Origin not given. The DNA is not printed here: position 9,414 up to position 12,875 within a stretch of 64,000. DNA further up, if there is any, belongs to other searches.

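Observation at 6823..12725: Sacsin-type GHKL ATPase-DUF3883 protein translationally coupled to a UvrD helicase-Cas4-like nuclease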

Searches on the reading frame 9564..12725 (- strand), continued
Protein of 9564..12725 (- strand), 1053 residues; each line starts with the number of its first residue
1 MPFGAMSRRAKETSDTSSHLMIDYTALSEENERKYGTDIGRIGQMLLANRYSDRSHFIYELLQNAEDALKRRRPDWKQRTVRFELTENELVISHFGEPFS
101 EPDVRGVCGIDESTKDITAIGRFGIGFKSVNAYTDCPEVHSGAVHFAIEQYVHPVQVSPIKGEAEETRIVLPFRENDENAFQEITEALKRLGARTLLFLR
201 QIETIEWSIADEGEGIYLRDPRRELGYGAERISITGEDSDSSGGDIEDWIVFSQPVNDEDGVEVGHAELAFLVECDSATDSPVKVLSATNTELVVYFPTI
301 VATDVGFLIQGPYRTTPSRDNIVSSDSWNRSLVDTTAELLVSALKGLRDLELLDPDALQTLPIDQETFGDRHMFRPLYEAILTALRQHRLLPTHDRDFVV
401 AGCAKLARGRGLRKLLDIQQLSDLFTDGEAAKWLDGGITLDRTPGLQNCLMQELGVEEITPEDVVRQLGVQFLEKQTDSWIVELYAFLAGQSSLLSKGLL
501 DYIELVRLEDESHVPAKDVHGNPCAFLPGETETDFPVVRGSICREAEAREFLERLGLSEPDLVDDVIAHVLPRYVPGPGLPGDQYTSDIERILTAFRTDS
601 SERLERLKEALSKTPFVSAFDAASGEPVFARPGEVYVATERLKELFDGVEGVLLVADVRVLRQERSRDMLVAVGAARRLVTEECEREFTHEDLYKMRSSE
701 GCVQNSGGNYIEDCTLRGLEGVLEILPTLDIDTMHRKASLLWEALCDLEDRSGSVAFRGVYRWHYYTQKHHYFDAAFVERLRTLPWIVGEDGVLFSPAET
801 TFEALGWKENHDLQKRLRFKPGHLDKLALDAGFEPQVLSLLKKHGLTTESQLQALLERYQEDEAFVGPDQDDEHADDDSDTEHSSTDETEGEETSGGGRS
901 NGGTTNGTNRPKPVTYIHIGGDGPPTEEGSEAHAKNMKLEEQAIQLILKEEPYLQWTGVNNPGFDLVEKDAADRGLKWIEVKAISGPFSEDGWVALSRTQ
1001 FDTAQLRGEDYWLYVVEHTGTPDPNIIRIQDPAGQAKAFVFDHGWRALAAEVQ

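Call 51: find_encoding_contigs(protein=P0010, flank=8000, max_places=1)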
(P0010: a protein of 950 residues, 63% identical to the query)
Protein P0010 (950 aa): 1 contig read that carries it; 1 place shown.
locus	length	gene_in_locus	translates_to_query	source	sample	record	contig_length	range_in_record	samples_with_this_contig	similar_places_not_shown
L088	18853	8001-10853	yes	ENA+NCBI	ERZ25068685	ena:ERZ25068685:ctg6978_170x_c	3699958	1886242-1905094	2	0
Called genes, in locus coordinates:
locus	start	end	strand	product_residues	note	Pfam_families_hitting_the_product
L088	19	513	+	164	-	PF00376:MerR (faint), PF13411:MerR_1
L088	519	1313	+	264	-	PF13757:VIT_2 (weak), PF08487:VIT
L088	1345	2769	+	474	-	PF00092:VWA, PF13519:VWA_2, PF13768:VWA_3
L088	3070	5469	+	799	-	PF00082:Peptidase_S8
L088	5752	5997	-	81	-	-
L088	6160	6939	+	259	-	-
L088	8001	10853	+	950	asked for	PF25794:SACS (faint), PF13020:NOV_C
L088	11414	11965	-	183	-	-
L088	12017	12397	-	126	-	-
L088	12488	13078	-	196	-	-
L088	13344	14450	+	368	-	-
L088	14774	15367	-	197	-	-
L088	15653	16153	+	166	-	PF18755:RAMA (weak)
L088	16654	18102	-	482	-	PF02386:TrkH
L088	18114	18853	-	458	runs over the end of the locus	PF00070:Pyr_redox (faint), PF01210:NAD_Gly3P_dh_N (faint), PF01266:DAO (faint), PF01488:Shikimate_DH (faint), PF02254:TrkA_N, PF02080:TrkA_C, PF02254:TrkA_N, PF02080:TrkA_C, +8 more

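Call 54: search_protein_families(library=pfam, proteins=[L001:5174-8320:-, L001:8345-9589:-, L001:4308-5177:+, L086:1656-5414:-, L086:6104-7012:-, L084:6250-7302:+], max_evalue=0.001)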
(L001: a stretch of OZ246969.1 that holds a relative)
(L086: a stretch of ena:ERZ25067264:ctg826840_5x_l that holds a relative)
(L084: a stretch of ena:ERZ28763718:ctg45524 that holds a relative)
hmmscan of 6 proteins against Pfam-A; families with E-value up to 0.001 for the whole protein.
L001:5174-8320:- (1048 aa): 3 families
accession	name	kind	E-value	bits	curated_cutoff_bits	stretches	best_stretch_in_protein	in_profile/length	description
PF00873.25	ACR_tran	-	5.3e-159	531.4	28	1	10-1023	2-1018/1021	AcrB/AcrD/AcrF family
PF03176.21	MMPL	-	3.3e-09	36.6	20.5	1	855-1034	129-310/333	MMPL family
PF02355.23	SecD_SecF_C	-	0.00015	21.7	20.5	0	874-1023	37-184/189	Protein export membrane protein SecD/SecF, C-terminal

L001:8345-9589:- (414 aa): 4 families
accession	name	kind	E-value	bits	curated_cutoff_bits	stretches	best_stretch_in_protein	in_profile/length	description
PF13437.12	HlyD_3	-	3.6e-12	47.4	22.2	1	222-313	2-91/106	HlyD family secretion protein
PF13533.13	Biotin_lipoyl_2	-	8.4e-08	32.3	29.8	1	72-101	3-32/32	Biotin-lipoyl like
PF16576.10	HlyD_D23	-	2.9e-05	23.9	30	0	76-273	26-162/214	Barrel-sandwich domain of CusB or HlyD membrane-fusion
PF00364.28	Biotin_lipoyl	-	9.3e-05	22.6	22.1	0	220-249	43-72/73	Biotin-requiring enzyme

L001:4308-5177:+ (289 aa): 2 families
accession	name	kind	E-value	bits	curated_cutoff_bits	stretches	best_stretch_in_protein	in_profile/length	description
PF03372.29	Exo_endo_phos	-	4.6e-19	69.5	24.5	1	4-280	1-225/225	Endonuclease/Exonuclease/phosphatase family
PF23226.1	Exo_endo_phos_PGAP2IP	-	1.6e-07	31.3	27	1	6-142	9-126/239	PGAP2IP, C-terminal nuclease-like domain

L086:1656-5414:- (1252 aa): 1 family
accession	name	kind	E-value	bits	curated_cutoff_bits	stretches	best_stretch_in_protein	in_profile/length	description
PF05729.18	NACHT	-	0.00036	20.8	26.7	0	189-305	4-135/167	NACHT domain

L086:6104-7012:- (302 aa): 0 families

L084:6250-7302:+ (350 aa): 2 families
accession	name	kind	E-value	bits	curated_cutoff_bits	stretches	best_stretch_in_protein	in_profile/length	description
PF10137.14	CAP12-PCTIR_TIR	-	2.4e-20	73.1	24.7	1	215-331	1-118/119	CAP12/Pycsar effector protein, TIR domain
PF09821.14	AAA_assoc_C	-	6e-06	27.3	27.6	1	46-125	19-99/119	C-terminal AAA-associated domain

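Call 58: search_dna_similar(query=window:9567-12665:-, collection=plasmids, mode=protein, max_evalue=1e-20, max_rows=25)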
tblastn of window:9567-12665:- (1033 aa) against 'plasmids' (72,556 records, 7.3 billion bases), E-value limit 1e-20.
Records with a match: 7; places in all: 7; records where one place covers at least 80% of the query: 0.
Best place of each record, by identity: <60% 7.
By first word of the organism name: Rhizobium 2; Methanomethylovorans 1; Sulfuricurvum 1; Chryseobacterium 1; Hymenobacter 1; Ensifer 1.
By predicted mobility (MOB-suite, as given by PLSDB): non-mobilizable 5; mobilizable 1; conjugative 1.
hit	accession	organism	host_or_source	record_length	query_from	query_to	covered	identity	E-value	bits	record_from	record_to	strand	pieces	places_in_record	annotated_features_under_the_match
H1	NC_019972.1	Methanomethylovorans hollandica DSM 15978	-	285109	4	725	70%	36.5%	2e-102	362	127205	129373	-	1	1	molecular chaperone of HSP90 family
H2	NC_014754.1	Sulfuricurvum kujiense DSM 16994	drain water from underground crude oil ...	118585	20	785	74%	25.1%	1e-58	229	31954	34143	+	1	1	DUF3883 domain-containing protein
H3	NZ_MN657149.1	Chryseobacterium sp.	-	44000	84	788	68%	25.0%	6e-39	166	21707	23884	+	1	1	AAA domain-containing protein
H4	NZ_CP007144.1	Hymenobacter swuensis DY53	-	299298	96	638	53%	27.1%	1e-22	113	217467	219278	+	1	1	AAA domain-containing protein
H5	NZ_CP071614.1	Rhizobium bangladeshense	lentil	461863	29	383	34%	34.0%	3e-36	157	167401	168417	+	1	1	hypothetical protein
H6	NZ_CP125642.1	Rhizobium sp. BT03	Phaseolus vulgaris,Pure culture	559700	29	380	34%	34.0%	1e-36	158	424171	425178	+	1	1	hypothetical protein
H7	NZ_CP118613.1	Ensifer adhaerens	Pure isolate,Rhizosphere of Cyperus ...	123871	30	382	34%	31.7%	4e-28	131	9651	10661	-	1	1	hypothetical protein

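Call 59: predict_structure(alignment_id=A2)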
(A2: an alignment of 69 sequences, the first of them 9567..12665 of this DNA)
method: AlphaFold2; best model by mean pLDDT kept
length: 1033 residues; sequences in the alignment: 69
mean_pLDDT: 82.2   pTM: 0.58
mean pLDDT of the five models: 82.2, 81.6, 79.4, 79.2, 77.5
residues with pLDDT >= 90: 501; 70-90: 357; 50-70: 77; < 50: 98
segments of 3 or more residues with pLDDT < 50: 92-105, 295-300, 840-895, 897-906, 1020-1022, 1031-1033
pLDDT, mean of each block of 10 residues (from residue 1): 86 78 66 76 86 88 95 92 79 44 59 89 90 89 91 89 89 85 93 91 92 85 75 87 85 89 91 59 85 54 71 92 97 95 89 90 96 94 92 92 82 93 94 94 92 94 94 89 93 93 91 90 92 93 91 76 87 90 93 93 91 89 91 90 92 92 88 93 89 93 91 92 93 90 92 93 90 87 87 89 76 71 67 63 36 32 30 27 28 44 42 76 90 85 86 87 76 72 90 88 85 70 62 39
secondary structure, 60 per line:
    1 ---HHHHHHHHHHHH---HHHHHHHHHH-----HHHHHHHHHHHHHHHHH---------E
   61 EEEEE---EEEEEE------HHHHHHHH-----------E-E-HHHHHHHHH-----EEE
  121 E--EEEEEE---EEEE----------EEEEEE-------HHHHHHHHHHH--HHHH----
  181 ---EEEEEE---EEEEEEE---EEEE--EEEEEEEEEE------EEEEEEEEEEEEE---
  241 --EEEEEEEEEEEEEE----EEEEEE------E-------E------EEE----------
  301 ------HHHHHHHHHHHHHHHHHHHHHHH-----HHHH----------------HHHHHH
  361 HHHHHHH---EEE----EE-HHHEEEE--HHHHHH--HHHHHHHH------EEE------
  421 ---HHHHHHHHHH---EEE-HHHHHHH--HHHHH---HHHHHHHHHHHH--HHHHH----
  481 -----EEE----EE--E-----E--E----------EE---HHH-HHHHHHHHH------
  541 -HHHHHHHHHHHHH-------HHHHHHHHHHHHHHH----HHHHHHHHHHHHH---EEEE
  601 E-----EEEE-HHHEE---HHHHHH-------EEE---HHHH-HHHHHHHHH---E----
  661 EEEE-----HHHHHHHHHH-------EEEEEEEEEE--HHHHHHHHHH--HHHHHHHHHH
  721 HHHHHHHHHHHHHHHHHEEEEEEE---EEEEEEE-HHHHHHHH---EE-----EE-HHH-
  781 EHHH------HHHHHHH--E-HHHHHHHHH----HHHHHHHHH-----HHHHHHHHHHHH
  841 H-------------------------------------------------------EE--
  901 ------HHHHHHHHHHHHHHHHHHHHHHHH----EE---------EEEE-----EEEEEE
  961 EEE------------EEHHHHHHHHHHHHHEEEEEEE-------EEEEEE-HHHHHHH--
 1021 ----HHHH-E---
elements in order (helices of 4 or more, strands of 3 or more residues): H4-15 H19-28 H34-50 E60-65 E69-74 H81-88 H104-112 E118-121 E124-129 E133-136 E147-152 H160-170 H173-176 E184-189 E193-199 E203-206 E209-218 E225-237 E243-256 E261-266 E288-290 H307-329 H335-338 H355-367 E371-373 E384-387 H390-395 H398-405 E412-414 H424-433 E437-439 H441-447 H450-454 H458-469 H472-476 E486-488 H526-534 H542-554 H562-576 H581-593 E597-601 E607-610 H620-625 E633-635 H639-642 H644-652 E661-664 H670-679 E687-696 H699-708 H711-737 E738-744 E748-754 H756-763 H791-797 H802-810 H815-823 H829-841 H907-930 E946-949 E955-963 H978-990 E991-997 E1005-1010 H1012-1018 H1025-1028

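Call 61: fold_search(model_id=the predicted structure, library=pdb)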
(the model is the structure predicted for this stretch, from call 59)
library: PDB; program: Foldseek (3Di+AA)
matches with E <= 10: 449; with E <= 0.001: 124
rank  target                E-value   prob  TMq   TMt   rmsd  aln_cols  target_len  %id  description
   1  8h77_A                9.9e-09  1.00  0.23  0.33  17.2       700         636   12  Hsp90-AhR-p23-XAP2 complex (released 2023-01-04)
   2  6xlf_B                6.9e-08  1.00  0.24  0.35  16.1       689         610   11  Full-length Hsc82 in complex with Aha1 in the presence of AMP-PNP (released 2021-06-30)
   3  8gae_B                2.1e-07  1.00  0.23  0.34  12.8       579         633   11  Hsp90 provides platform for CRaf dephosphorylation by PP5 (released 2023-04-26)
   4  5tvw_A                2.9e-07  1.00  0.19  0.28  16.2       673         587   14  Crystal structure of mitochondrial Hsp90 (TRAP1) with ATP in absence of Mg, hemi-hydrolyzed (released 2018-03-14)
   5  8ffv_B                3.2e-07  1.00  0.23  0.33  16.0       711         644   11  Cryo-EM structure of the GR-Hsp90-FKBP52 complex (released 2023-11-01)
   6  7zub_A                3.2e-07  1.00  0.21  0.31  16.0       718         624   11  Cryo-EM structure of the indirubin-bound Hsp90-XAP2-AHR complex (released 2022-11-23)
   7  8ffw_B                3.5e-07  1.00  0.23  0.32  10.6       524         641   12  Cryo-EM structure of the GR-Hsp90-FKBP51 complex (released 2023-11-01)
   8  7l7i_A                4.6e-07  1.00  0.22  0.32  10.6       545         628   12  Cryo-EM structure of Hsp90:FKBP51:p23 closed-state complex (released 2021-08-25)
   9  7c7c                  5.6e-07  1.00  0.21  0.40  10.0       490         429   13  Crystal structure of human TRAP1 with SJT104 (released 2021-05-26)
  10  5fwk_B                6.3e-07  1.00  0.23  0.34  16.1       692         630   12  Atomic cryoEM structure of Hsp90-Cdc37-Cdk4 complex (released 2016-07-06)
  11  9kqn_A                6.6e-07  1.00  0.23  0.34  16.2       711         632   11  Hsp90-Cdc37-PINK1 complex (released 2025-10-15)
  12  1uym                  7.3e-07  1.00  0.14  0.56   5.7       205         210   19  Human Hsp90-beta with PU3 (9-Butyl-8(3,4,5-trimethoxy-benzyl)-9H-purin-6-ylamine) (released 2004-08-17)
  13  3opd_A                1.1e-06  1.00  0.14  0.59   5.3       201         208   20  Crystal Structure of the N-terminal domain of an HSP90 from Trypanosoma Brucei, Tb10.26.1080 in the presence of a benz (released 2010-10-13)
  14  5uls_B                1.4e-06  1.00  0.21  0.31  15.0       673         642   12  Structure of GRP94 in the active conformation (released 2017-09-27)
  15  2gqp_A                1.9e-06  1.00  0.14  0.57   5.0       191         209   20  N-Domain Of Grp94 In Complex With the Novel Ligand N-Propyl Carboxyamido Adenosine (released 2007-04-03)
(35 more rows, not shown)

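Call 75: find_related_loci(query=A1, collection=viral_contigs, flank=6000)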
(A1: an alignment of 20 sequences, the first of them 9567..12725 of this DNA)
Query A1 (1053 aa) in viral_contigs; peptide patterns used: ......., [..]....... (x = any residue, [..] = any of these).
52 stretches matched a pattern; 11 encode a relative of the query (tblastn E <= 1e-3); 11 distinct loci.
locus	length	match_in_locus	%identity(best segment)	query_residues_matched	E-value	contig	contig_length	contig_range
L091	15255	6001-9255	44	2-1049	0e+0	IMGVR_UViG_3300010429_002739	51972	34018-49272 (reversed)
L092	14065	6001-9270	40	23-1052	0e+0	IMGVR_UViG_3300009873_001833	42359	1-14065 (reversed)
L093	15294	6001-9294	44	23-1049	0e+0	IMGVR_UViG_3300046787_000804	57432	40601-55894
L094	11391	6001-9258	44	23-1049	0e+0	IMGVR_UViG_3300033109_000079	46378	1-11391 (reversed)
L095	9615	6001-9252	42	23-1049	0e+0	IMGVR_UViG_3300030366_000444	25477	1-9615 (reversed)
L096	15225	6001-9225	40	17-1049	7e-167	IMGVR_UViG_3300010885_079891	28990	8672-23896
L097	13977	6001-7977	28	51-683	3e-60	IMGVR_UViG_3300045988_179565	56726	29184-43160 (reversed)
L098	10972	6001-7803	28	51-632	9e-58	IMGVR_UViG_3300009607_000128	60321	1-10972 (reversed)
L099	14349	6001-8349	28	40-801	1e-55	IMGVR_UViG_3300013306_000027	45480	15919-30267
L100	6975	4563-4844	32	54-144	8e-7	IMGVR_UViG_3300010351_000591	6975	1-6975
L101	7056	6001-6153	37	20-62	3e-5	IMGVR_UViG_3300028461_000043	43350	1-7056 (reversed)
